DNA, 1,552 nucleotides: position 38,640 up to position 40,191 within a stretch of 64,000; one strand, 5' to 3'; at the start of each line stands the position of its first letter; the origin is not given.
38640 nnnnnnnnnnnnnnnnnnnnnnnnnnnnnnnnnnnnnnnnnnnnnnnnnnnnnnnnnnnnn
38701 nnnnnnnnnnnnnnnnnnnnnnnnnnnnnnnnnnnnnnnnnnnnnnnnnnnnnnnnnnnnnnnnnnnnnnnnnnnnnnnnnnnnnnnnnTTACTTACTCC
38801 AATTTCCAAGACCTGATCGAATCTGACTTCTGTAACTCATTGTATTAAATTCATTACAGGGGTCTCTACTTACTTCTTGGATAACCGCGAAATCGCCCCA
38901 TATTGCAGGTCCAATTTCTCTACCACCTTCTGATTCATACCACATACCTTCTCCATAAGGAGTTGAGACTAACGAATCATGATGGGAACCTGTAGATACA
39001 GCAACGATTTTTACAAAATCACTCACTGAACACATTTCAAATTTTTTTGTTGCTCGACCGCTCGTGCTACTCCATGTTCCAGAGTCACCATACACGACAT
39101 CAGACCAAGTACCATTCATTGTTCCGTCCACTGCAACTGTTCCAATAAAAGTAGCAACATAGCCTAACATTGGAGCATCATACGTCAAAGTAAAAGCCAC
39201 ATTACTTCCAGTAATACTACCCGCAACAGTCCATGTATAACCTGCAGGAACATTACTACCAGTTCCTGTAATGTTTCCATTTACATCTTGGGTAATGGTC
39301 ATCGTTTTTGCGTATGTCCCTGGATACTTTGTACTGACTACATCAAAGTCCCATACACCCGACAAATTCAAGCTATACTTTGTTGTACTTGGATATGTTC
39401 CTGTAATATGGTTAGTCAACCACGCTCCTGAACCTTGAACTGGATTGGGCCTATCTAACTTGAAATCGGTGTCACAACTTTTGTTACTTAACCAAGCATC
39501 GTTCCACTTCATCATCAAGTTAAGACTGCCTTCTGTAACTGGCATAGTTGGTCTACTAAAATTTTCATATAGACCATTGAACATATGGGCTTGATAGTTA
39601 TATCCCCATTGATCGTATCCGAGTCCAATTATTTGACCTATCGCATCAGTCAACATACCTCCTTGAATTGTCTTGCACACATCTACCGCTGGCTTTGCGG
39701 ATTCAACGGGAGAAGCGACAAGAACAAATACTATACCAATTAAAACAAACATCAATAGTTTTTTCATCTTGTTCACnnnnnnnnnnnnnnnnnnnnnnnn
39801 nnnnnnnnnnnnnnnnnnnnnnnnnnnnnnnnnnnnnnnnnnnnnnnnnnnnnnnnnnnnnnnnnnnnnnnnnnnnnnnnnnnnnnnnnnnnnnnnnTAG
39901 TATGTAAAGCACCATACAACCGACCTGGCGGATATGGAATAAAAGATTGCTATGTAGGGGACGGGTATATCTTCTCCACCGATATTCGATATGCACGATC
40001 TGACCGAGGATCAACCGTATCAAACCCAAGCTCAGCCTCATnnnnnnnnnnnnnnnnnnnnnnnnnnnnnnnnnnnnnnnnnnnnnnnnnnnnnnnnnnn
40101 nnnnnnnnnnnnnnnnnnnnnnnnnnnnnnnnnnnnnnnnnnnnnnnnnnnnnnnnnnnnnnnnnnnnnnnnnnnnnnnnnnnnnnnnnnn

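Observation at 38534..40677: AT-rich insertion with foreign-looking secreted protein, flanking terminators and about 850 bp of decayed/non-coding DNA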

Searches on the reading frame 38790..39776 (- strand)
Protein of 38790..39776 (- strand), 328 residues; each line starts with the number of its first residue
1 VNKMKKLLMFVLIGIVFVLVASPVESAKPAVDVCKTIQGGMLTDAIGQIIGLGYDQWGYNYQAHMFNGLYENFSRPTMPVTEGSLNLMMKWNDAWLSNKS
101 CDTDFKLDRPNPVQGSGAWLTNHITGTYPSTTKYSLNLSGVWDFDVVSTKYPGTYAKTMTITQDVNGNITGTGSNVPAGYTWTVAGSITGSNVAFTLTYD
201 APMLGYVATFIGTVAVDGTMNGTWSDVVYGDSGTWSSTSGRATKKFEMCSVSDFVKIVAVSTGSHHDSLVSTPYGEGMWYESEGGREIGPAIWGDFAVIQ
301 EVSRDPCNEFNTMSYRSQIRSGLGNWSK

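Call 4: search_protein_families(library=pfam, proteins=[window:38790-39776:-], max_evalue=0.1)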
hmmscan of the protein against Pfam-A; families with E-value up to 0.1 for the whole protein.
window:38790-39776:- (328 aa): 0 families

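Call 9: find_homologous_proteins(query=window:38790-39776:-)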
Query window:38790-39776:- (328 aa): 1888 proteins with E <= 0.001 among 2809 candidates; the best 120 are listed.
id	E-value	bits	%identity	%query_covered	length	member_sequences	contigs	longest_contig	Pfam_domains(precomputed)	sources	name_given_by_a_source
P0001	1.7e-219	746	100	99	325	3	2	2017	-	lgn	-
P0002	6.2e-178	609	82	98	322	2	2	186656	-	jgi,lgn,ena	jgi:hypothetical protein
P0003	3.2e-167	574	76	98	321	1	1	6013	-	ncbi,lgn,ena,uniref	ncbi:MAG TPA: hypothetical protein ACFYEK_17305 [Candidatus Wunengus sp. YC60]|uniref:hypothetical p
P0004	1.9e-164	565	76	98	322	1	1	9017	-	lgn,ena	-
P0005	1.9e-135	469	66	98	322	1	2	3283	-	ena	-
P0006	1.0e-133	464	65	98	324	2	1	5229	-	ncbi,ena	-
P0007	9.2e-103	362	55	98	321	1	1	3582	-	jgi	jgi:hypothetical protein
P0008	7.6e-100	352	51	96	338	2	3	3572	-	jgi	-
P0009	6.0e-95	336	51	98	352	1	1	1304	-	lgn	-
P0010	5.0e-83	297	50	98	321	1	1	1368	-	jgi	jgi:hypothetical protein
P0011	9.3e-81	290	50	95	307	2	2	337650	-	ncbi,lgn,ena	-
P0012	5.9e-79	284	50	98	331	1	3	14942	-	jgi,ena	-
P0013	1.2e-76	276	48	100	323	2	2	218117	-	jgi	jgi:hypothetical protein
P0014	3.3e-76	275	51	98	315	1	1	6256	-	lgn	-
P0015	1.6e-75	272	47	98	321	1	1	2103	-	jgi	jgi:hypothetical protein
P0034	2.1e-66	242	45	98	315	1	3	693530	-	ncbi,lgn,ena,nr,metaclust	ncbi:TPA: hypothetical protein DIC38_02245 [Candidatus Nomurabacteria bacterium]|nr:MAG: hypothetica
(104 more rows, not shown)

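Call 10: find_encoding_contigs(protein=P0002, flank=10000, max_places=4)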
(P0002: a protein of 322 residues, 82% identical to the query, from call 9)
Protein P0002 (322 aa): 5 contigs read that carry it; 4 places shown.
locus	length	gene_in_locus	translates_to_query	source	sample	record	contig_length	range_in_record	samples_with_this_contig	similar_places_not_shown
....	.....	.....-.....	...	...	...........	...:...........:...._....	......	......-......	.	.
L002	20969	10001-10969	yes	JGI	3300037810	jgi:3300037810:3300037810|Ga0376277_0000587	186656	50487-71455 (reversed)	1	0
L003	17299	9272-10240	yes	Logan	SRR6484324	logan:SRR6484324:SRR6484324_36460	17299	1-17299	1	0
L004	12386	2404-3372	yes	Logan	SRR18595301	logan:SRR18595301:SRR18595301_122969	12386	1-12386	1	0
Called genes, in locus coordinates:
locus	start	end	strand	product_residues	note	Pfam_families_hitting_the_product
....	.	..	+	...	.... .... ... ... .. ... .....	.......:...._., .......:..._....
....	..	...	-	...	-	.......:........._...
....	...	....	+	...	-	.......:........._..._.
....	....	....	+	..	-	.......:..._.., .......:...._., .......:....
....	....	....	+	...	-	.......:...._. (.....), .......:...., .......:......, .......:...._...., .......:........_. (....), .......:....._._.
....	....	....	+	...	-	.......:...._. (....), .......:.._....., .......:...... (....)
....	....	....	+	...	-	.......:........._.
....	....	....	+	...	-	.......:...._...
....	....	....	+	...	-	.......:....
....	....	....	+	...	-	-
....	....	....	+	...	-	-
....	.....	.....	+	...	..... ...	-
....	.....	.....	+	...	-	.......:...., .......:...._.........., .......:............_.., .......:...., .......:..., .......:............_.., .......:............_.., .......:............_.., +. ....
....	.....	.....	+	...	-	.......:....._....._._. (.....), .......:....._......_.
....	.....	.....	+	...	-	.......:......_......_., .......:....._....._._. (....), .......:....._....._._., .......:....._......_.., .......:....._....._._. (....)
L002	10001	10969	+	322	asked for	-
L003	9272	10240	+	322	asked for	-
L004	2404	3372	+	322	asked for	-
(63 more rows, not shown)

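Call 11: find_encoding_contigs(protein=P0003, flank=10000, max_places=3)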
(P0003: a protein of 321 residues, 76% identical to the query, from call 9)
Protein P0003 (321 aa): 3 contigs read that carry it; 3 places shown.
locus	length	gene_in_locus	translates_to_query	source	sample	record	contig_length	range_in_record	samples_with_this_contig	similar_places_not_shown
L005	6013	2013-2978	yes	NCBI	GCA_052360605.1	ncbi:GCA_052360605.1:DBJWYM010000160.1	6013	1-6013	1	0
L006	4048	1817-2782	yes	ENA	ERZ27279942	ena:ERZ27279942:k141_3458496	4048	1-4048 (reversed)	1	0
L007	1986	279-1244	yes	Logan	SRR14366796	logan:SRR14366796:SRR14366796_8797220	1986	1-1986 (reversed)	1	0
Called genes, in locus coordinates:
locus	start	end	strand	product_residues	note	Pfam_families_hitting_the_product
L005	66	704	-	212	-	-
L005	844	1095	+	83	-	PF01541:GIY-YIG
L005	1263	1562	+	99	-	PF01541:GIY-YIG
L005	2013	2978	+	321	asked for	-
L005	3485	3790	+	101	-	-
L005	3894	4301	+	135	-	PF08818:DUF1801 (weak)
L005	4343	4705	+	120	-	PF00190:Cupin_1 (weak), PF02311:AraC_binding, PF07883:Cupin_2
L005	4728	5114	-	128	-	PF12647:RNHCP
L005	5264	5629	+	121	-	-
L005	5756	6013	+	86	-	?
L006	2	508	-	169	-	?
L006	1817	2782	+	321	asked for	-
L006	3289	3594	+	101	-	-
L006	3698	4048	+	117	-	?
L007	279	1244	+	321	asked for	-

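Call 14: find_encoding_contigs(protein=P0001, flank=10000, max_places=6)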
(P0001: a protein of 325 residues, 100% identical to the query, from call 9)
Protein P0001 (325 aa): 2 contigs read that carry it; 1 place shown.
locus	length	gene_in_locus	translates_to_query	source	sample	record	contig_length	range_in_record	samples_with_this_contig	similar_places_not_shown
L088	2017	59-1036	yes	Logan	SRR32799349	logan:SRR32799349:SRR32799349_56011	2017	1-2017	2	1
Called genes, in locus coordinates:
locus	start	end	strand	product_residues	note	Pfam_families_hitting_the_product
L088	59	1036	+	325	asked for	-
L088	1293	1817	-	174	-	PF03703:bPH_2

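Call 20: find_encoding_contigs(protein=P0004, flank=6000, max_places=2)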
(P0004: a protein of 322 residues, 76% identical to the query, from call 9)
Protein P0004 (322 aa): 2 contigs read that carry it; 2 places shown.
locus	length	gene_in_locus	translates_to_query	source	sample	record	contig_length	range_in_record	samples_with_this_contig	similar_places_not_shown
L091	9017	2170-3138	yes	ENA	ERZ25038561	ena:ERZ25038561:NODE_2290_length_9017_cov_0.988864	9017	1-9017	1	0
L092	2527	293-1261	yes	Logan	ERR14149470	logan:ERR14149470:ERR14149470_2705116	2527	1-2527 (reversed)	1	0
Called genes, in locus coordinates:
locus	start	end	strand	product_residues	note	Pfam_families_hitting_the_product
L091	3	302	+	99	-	?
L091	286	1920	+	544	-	PF09972:DUF2207, PF20990:DUF2207_C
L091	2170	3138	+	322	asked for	-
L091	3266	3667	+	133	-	PF00903:Glyoxalase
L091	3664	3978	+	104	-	-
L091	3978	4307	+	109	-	PF08818:DUF1801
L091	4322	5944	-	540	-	PF05977:MFS_3, PF07690:MFS_1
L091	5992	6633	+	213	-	PF00027:cNMP_binding, PF13545:HTH_Crp_2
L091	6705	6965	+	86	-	-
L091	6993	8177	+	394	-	PF07690:MFS_1, PF12832:MFS_1_like, PF13347:MFS_2 (weak), PF05977:MFS_3 (weak), PF03209:PUCC (weak), PF13347:MFS_2 (weak), PF12832:MFS_1_like, PF07690:MFS_1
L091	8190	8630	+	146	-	PF00173:Cyt-b5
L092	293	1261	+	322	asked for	-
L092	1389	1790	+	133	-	PF00903:Glyoxalase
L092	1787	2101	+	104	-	-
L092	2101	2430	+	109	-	PF08818:DUF1801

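Call 21: find_encoding_contigs(protein=P0006, flank=6000, max_places=2)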
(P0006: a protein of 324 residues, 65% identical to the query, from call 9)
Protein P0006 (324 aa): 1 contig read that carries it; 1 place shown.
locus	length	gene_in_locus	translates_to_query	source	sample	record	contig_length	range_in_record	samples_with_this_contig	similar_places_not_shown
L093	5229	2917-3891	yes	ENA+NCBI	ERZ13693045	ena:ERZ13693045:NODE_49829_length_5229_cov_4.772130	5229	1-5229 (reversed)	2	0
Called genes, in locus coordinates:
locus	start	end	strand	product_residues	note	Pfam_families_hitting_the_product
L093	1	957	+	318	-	?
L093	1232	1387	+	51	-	-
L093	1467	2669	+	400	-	PF01145:Band_7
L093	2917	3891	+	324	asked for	-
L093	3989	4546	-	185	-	PF01726:LexA_DNA_bind, PF00717:Peptidase_S24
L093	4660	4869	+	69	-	PF01844:HNH (weak)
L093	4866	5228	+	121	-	?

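Call 25: search_protein_families(library=ncbifam, proteins=[window:38793-39767:-], max_evalue=0.1)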
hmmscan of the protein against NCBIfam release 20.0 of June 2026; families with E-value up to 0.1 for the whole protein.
window:38793-39767:- (325 aa): 0 families

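Call 26: search_protein_families(library=phrogs, proteins=[window:38793-39767:-], max_evalue=0.1)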
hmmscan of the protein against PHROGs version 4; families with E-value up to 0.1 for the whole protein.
window:38793-39767:- (325 aa): 1 family
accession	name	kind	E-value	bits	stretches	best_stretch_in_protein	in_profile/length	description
phrog_27627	-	unknown function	0.086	13.8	0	222-253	12-42/142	-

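Call 34: predict_structure(alignment_id=A1)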
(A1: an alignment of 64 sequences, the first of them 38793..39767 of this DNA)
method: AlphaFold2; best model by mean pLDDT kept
length: 325 residues; sequences in the alignment: 64
mean_pLDDT: 90.7   pTM: 0.75
mean pLDDT of the five models: 90.7, 90.6, 90.4, 89.4, 88.7
residues with pLDDT >= 90: 263; 70-90: 31; 50-70: 24; < 50: 7
segments of 3 or more residues with pLDDT < 50: 21-26
pLDDT, mean of each block of 10 residues (from residue 1): 56 55 53 94 92 96 97 94 97 93 93 96 95 96 94 96 96 87 97 92 95 97 94 97 95 97 97 97 96 97 92 92 68
secondary structure, 60 per line:
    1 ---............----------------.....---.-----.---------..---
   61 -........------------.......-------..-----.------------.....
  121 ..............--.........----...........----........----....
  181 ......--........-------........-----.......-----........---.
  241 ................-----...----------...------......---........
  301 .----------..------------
elements in order: H4-15 E62-66 E82-88 E116-134 E137-145 E150-160 E165-172 E177-186 E189-196 E204-211 E217-223 E229-236 E240-256 E262-264 E275-277 E284-289 E293-301

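Call 38: fold_search(model_id=the predicted structure, library=pdb)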
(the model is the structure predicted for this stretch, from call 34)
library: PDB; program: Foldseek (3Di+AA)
matches with E <= 10: 781; with E <= 0.001: 1
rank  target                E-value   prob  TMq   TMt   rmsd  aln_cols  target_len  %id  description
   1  6czj_A                7.2e-04  1.00  0.25  0.66   4.4       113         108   22  Structure of a redesigned beta barrel, b10 (released 2018-09-19)
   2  6czj_B                1.3e-03  1.00  0.25  0.65   3.4       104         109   23  Structure of a redesigned beta barrel, b10 (released 2018-09-19)
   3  1jju_A                2.2e-03  1.00  0.28  0.19  21.2       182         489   16  Structure of a Quinohemoprotein Amine Dehydrogenase with a Unique Redox Cofactor and Highly Unusual Crosslinking (released 2001-12-12)
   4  8asr_C                3.8e-03  1.00  0.23  0.54   6.3       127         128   20  The Crystal structure of F46Y mutant of apo agroavidin (released 2023-04-12)
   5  8ass_B                4.4e-03  1.00  0.24  0.55   5.3       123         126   20  The Crystal structure of F46Y mutant of the agroavidin-biotin complex (released 2023-04-12)
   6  7our_C                4.9e-03  1.00  0.23  0.58   6.1       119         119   17  Wilavidin apo form (P1 form) (released 2021-11-17)
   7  8asr_B                4.9e-03  1.00  0.24  0.54   5.3       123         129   20  The Crystal structure of F46Y mutant of apo agroavidin (released 2023-04-12)
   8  8ass_D                4.9e-03  1.00  0.24  0.55   5.4       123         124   20  The Crystal structure of F46Y mutant of the agroavidin-biotin complex (released 2023-04-12)
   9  8asu_A                4.9e-03  1.00  0.20  0.47  13.8       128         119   20  The Crystal structure of short F46Y agroavidin - biotin complex (released 2023-04-12)
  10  8an6_C                5.1e-03  1.00  0.24  0.58   5.0       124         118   20  The Crystal structure of wt apo agroavidin - biotin complex (released 2023-04-12)
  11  4jnj_D                5.4e-03  1.00  0.23  0.62   4.8       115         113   16  Structure based engineering of streptavidin monomer with a reduced biotin dissociation rate (released 2013-05-29)
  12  8ass_C                5.4e-03  1.00  0.24  0.59   5.4       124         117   20  The Crystal structure of F46Y mutant of the agroavidin-biotin complex (released 2023-04-12)
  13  6czg_A                5.7e-03  1.00  0.28  0.72   2.8       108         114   10  Structure of a redesigned beta barrel, b11L5F_LGL (released 2018-09-19)
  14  4jnj_A                5.7e-03  1.00  0.24  0.63   4.5       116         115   16  Structure based engineering of streptavidin monomer with a reduced biotin dissociation rate (released 2013-05-29)
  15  8ast_D                6.0e-03  1.00  0.24  0.59   5.4       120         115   19  The Crystal structure of short F46Y agroavidin - apo (released 2023-04-12)
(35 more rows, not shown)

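Call 53: search_solved_structures(query=A1, max_evalue=1)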
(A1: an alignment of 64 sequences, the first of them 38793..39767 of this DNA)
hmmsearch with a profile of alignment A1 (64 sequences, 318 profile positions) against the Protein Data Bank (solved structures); distinct sequences matched with E-value up to 1: 1.
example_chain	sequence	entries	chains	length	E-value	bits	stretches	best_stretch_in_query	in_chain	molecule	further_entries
9nx3_A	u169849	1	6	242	0.082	15.6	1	186-278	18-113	Capsid decoration protein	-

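Call 71: find_related_loci(query=A1, collection=viral_contigs, flank=5000)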
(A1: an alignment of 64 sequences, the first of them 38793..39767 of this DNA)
Query A1 (325 aa) in viral_contigs; peptide patterns used: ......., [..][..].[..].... (x = any residue, [..] = any of these).
129 stretches matched a pattern, but none encodes a relative of the query by tblastn (E <= 1e-3).

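Call 91: find_encoding_contigs(protein=P0034, flank=4000, max_places=3)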
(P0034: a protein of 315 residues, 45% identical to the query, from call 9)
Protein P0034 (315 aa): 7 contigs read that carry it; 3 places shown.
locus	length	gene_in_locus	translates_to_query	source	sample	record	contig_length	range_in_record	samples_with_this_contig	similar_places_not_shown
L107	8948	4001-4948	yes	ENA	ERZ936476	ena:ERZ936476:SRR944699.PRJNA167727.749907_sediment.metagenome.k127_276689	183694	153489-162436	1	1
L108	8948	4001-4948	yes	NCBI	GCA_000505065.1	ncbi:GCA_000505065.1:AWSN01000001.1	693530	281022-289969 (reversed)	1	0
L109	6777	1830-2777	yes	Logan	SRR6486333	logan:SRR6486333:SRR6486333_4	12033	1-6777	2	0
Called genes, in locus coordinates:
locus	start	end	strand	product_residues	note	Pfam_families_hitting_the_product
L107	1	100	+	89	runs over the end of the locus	-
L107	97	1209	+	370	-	-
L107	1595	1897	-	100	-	-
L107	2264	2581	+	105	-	PF01022:HTH_5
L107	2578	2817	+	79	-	PF13192:Thioredoxin_3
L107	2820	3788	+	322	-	PF03773:ArsP_1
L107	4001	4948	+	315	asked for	-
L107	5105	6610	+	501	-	PF01676:Metalloenzyme, PF06415:iPGM_N, PF01663:Phosphodiest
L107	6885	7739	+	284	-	PF00483:NTP_transferase, PF01128:IspD, PF02348:CTP_transf_3, PF12804:NTP_transf_3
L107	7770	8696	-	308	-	PF00890:FAD_binding_2 (weak), PF01134:GIDA (faint), PF01266:DAO (faint), PF03486:HI0933_like (faint), PF07992:Pyr_redox_2, PF12831:FAD_oxidored (faint), PF13738:Pyr_redox_3, PF00070:Pyr_redox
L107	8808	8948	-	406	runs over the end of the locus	PF00091:Tubulin, PF12327:FtsZ_C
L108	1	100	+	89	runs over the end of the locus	-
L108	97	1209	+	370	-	-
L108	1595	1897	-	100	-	-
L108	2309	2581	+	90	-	PF01022:HTH_5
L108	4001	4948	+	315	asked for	-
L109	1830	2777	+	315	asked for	-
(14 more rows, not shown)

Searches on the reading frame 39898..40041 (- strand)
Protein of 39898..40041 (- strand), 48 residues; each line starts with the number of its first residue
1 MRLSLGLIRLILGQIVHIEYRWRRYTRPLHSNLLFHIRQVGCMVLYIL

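Call 51: search_protein_families(library=pfam, proteins=[L094:8239-9087:-, L105:4798-5139:-], max_evalue=0.1)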
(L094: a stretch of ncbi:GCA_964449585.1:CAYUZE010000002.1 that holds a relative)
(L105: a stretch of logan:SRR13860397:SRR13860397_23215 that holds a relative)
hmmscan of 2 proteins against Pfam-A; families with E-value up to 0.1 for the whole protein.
L094:8239-9087:- (283 aa): 1 family
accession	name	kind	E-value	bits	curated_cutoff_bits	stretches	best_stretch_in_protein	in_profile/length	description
PF20520.3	Ac45-VOA1_TM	-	0.078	13.2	25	0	4-29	7-32/39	V0 complex accessory subunit Ac45/VOA1 transmembrane domain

L105:4798-5139:- (114 aa): 0 families
